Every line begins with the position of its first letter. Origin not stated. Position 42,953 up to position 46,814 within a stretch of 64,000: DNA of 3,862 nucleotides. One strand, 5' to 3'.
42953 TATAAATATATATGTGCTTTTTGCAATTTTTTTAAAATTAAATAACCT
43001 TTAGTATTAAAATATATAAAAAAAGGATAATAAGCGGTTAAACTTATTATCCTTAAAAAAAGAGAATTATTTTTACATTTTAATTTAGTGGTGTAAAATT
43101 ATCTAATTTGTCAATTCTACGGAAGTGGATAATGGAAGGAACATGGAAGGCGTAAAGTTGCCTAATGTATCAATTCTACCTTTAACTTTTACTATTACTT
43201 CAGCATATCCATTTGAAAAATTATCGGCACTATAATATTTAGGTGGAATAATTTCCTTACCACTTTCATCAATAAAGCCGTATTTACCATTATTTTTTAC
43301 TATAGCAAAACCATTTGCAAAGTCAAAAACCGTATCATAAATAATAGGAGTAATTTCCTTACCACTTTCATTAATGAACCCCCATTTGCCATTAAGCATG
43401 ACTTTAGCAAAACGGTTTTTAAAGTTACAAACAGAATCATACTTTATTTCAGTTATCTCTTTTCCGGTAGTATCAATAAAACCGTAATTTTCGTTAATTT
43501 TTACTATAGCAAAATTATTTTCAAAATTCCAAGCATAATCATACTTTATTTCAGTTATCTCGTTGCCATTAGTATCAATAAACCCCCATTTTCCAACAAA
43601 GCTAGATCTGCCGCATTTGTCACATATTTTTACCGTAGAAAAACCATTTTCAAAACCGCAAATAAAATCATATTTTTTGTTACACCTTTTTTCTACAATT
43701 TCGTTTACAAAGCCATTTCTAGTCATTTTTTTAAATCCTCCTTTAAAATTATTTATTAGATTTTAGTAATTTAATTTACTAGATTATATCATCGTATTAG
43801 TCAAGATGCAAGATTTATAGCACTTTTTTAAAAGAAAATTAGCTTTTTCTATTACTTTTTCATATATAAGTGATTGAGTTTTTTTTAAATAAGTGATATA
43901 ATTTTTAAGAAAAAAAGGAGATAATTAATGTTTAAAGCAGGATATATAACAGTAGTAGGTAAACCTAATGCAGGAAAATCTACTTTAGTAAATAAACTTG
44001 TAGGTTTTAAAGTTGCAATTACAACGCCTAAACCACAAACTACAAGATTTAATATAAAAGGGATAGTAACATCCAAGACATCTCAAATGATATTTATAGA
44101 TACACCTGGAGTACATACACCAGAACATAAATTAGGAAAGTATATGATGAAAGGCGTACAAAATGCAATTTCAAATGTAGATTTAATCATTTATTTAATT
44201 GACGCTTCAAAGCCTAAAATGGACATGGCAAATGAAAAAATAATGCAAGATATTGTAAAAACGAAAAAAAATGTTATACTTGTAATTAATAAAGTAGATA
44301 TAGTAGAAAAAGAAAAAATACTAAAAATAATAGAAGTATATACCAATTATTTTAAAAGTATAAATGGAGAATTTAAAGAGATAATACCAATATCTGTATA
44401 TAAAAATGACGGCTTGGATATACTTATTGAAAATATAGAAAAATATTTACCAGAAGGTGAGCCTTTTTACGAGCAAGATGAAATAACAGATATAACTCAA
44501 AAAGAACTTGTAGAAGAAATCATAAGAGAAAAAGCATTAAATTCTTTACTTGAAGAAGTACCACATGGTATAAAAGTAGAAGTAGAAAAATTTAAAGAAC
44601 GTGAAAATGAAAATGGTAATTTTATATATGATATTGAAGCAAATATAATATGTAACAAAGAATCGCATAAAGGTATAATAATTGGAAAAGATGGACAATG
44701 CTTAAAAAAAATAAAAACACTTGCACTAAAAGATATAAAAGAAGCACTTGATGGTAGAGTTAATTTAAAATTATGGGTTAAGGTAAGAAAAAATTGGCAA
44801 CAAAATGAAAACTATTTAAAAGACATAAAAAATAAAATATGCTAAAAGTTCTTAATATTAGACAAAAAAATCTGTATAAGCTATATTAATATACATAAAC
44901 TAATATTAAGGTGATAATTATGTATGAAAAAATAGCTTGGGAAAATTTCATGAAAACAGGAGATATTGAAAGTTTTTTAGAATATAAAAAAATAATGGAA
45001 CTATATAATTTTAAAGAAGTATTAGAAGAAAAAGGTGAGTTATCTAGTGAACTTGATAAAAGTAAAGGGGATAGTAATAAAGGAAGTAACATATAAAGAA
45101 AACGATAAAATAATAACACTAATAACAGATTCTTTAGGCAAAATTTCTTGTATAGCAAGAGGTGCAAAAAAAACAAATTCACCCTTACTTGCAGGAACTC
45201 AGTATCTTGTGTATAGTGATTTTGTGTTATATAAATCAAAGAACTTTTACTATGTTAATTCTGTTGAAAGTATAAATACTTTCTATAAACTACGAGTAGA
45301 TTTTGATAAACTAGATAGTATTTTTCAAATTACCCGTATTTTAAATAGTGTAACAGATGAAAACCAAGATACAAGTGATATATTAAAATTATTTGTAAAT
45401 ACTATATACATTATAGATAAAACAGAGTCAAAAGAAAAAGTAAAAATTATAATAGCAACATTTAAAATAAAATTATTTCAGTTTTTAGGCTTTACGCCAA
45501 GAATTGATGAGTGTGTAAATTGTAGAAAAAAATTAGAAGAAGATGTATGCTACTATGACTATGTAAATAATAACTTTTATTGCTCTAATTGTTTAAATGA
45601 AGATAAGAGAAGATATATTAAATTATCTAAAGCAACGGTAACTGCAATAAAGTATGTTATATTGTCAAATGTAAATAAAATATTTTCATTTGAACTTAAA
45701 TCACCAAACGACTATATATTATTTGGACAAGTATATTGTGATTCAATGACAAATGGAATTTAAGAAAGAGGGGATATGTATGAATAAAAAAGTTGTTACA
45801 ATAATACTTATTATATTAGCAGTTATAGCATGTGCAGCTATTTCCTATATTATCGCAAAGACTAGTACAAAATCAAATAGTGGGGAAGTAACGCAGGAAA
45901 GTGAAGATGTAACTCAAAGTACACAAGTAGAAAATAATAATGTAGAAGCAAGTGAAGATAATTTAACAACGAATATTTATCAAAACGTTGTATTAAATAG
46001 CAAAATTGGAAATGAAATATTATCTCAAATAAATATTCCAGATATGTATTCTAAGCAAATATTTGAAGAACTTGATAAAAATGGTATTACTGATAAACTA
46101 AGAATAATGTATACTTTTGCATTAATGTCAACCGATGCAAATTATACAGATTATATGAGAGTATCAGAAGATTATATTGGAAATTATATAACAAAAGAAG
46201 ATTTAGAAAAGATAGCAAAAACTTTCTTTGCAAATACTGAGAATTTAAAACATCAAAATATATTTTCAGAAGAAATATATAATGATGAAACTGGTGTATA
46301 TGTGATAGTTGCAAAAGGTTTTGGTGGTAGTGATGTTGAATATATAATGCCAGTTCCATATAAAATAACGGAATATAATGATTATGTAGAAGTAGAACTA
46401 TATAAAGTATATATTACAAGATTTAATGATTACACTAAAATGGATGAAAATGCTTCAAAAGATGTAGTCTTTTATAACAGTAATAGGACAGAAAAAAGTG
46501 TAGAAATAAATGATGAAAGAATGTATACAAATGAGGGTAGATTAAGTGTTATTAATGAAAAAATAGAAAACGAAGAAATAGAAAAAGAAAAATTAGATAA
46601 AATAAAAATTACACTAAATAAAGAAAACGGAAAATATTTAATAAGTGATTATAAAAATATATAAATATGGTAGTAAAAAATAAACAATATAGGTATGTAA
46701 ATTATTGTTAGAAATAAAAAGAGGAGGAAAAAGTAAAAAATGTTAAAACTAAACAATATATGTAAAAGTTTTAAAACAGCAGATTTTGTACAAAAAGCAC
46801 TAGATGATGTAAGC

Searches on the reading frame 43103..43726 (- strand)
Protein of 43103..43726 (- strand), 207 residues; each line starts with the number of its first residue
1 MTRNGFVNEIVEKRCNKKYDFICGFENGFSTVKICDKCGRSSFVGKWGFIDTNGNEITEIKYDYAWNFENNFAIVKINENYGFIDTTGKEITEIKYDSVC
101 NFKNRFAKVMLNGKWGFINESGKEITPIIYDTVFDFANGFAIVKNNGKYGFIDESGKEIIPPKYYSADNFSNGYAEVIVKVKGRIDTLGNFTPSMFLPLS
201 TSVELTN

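Call 20: search_protein_families(library=pfam, proteins=[window:43103-43726:-], max_evalue=0.001)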
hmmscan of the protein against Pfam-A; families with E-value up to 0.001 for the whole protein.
window:43103-43726:- (207 aa): 1 family
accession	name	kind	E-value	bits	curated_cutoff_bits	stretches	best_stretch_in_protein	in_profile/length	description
PF14903.11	WG_beta_rep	-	3.5e-48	161.7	25.6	4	115-149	1-35/35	WG containing repeat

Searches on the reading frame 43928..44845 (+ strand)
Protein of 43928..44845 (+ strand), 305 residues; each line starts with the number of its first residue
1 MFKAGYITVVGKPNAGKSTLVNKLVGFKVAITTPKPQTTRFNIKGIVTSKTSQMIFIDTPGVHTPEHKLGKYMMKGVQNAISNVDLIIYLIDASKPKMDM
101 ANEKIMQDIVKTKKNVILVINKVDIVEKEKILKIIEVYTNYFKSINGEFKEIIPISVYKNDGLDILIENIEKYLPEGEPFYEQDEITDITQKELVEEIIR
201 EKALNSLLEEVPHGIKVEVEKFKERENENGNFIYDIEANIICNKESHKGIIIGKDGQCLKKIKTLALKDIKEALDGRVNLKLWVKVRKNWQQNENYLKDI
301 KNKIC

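Call 20: search_protein_families(library=pfam, proteins=[window:43928-44845:+], max_evalue=0.001)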
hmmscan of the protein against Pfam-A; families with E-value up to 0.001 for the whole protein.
window:43928-44845:+ (305 aa): 11 families
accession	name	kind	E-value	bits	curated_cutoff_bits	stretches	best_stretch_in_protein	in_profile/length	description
PF01926.29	MMR_HSR1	-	2e-24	86.3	21.9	1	7-122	2-113/113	50S ribosome-binding GTPase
PF07650.23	KH_2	-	2.7e-15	56.4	22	1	210-291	1-78/78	KH domain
PF00009.33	GTP_EFTU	-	7.9e-14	52.1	26.5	1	42-175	65-187/188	Elongation factor Tu GTP binding domain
PF00350.29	Dynamin_N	-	1.1e-12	48.7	27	2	49-123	98-168/168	Dynamin family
PF02421.24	FeoB_N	-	1.8e-12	47.5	27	1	7-131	3-123/156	Ferrous iron transport protein B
PF00025.27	Arf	-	5.1e-07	29.8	22.3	1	6-172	16-172/174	ADP-ribosylation factor family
PF10662.15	PduV-EutP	-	3.3e-06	27.4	21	1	7-171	4-142/143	Ethanolamine utilisation - propanediol utilisation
PF03193.22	RsgA_GTPase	-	3.6e-06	27.3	30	0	76-141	15-82/174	RsgA GTPase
PF02492.25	cobW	-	1.7e-05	24.9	20.7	1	43-137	74-167/180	CobW/HypB/UreG, nucleotide-binding domain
PF04670.18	Gtr1_RagA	-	0.00042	20.3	22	1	11-144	6-142/232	Gtr1/RagA G protein conserved region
PF04548.22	AIG1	-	0.00066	19.5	27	0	7-152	3-149/212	AIG1 family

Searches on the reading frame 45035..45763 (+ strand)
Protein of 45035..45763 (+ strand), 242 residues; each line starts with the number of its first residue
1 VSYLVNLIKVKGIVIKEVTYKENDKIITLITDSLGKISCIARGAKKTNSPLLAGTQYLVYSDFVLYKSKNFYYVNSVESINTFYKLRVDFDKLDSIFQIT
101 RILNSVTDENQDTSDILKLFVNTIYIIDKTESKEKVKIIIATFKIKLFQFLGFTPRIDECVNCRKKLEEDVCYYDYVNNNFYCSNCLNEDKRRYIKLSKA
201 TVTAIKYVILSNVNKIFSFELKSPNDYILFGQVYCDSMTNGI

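Call 20: search_protein_families(library=pfam, proteins=[window:45035-45763:+], max_evalue=0.001)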
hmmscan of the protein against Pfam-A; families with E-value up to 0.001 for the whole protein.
window:45035-45763:+ (242 aa): 2 families
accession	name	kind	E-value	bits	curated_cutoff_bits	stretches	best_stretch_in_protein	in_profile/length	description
PF11967.14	RecO_N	-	3.7e-21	75.4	27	1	7-83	3-80/80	Recombination protein O N terminal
PF02565.21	RecO_C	-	5.3e-14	52.7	22.1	1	89-224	3-132/157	Recombination protein O C terminal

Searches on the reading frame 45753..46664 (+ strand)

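Call 20: search_protein_families(library=pfam, proteins=[window:45753-46664:+], max_evalue=0.001)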
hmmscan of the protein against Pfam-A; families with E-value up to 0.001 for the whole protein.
window:45753-46664:+ (303 aa): 0 families

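Call 36: search_protein_families(library=phrogs, proteins=[window:45753-46664:+], max_evalue=0.1)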
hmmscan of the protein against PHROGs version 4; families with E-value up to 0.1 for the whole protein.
window:45753-46664:+ (303 aa): 1 family
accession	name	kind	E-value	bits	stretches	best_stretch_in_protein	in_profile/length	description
phrog_4980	-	moron, auxiliary metabolic gene and host takeover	0.03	15.2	1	5-149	14-113/181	superinfection exclusion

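Call 37: search_protein_families(library=padloc, proteins=[window:45753-46664:+], max_evalue=0.1)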
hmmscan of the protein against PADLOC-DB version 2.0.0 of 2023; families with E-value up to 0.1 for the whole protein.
window:45753-46664:+ (303 aa): 0 families
